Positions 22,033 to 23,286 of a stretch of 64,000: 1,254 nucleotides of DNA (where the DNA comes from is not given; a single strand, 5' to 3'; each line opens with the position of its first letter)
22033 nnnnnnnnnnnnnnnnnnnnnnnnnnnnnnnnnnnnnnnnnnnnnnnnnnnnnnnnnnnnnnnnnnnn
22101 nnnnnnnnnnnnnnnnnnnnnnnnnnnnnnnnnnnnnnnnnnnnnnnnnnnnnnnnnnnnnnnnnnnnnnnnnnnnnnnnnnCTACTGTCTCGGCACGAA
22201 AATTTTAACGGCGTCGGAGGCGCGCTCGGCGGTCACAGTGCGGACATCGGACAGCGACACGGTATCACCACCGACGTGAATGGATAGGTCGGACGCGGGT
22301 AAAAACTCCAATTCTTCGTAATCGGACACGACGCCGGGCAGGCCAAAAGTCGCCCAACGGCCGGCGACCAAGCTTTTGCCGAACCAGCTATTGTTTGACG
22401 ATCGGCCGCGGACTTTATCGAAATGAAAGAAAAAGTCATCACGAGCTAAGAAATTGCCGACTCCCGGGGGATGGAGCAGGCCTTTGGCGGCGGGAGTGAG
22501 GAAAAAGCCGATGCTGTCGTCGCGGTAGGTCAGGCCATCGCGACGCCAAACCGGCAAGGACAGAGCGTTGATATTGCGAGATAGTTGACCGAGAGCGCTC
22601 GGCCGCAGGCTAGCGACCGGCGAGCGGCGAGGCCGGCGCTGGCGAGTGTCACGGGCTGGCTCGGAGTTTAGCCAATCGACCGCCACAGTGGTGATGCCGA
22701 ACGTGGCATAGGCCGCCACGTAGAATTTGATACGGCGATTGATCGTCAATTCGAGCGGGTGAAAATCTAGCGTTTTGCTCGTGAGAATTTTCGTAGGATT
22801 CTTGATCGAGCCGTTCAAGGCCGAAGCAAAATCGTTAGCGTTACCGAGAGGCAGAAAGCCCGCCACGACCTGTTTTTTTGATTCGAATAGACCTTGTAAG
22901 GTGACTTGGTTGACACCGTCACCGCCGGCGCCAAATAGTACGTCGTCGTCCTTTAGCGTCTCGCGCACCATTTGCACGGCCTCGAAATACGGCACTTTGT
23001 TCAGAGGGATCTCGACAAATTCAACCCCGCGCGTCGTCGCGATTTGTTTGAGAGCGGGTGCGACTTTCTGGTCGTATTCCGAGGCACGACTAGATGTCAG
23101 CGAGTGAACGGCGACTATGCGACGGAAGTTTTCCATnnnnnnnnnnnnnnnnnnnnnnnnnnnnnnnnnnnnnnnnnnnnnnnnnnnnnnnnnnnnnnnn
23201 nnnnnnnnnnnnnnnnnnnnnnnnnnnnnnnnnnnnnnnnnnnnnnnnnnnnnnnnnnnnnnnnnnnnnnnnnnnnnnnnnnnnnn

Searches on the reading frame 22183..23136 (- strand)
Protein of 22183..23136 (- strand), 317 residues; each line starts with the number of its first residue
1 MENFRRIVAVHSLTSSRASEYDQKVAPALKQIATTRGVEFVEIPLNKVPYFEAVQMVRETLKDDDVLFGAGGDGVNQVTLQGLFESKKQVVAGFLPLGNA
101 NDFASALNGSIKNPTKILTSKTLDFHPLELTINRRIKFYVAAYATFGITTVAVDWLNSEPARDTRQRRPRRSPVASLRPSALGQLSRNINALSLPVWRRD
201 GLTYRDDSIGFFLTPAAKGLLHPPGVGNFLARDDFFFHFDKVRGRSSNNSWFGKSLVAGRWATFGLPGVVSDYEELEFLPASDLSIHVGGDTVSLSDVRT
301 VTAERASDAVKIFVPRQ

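Call 59: find_encoding_contigs(protein=window:22183-23136:-, flank=10000, max_places=5)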
Protein window:22183-23136:- (317 aa): 3 contigs read that carry it; 2 places shown.
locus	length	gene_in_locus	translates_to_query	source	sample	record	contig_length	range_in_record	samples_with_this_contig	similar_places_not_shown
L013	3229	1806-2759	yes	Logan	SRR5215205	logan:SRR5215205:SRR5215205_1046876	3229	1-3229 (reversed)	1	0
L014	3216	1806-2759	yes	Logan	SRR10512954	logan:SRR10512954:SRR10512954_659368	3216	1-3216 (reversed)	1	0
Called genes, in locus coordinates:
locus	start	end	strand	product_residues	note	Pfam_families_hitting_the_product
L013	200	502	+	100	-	-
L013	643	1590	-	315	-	-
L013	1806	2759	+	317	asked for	PF00781:DAGK_cat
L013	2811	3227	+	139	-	?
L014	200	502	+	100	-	-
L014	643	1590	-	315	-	-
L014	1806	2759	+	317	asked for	PF00781:DAGK_cat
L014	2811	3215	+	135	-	?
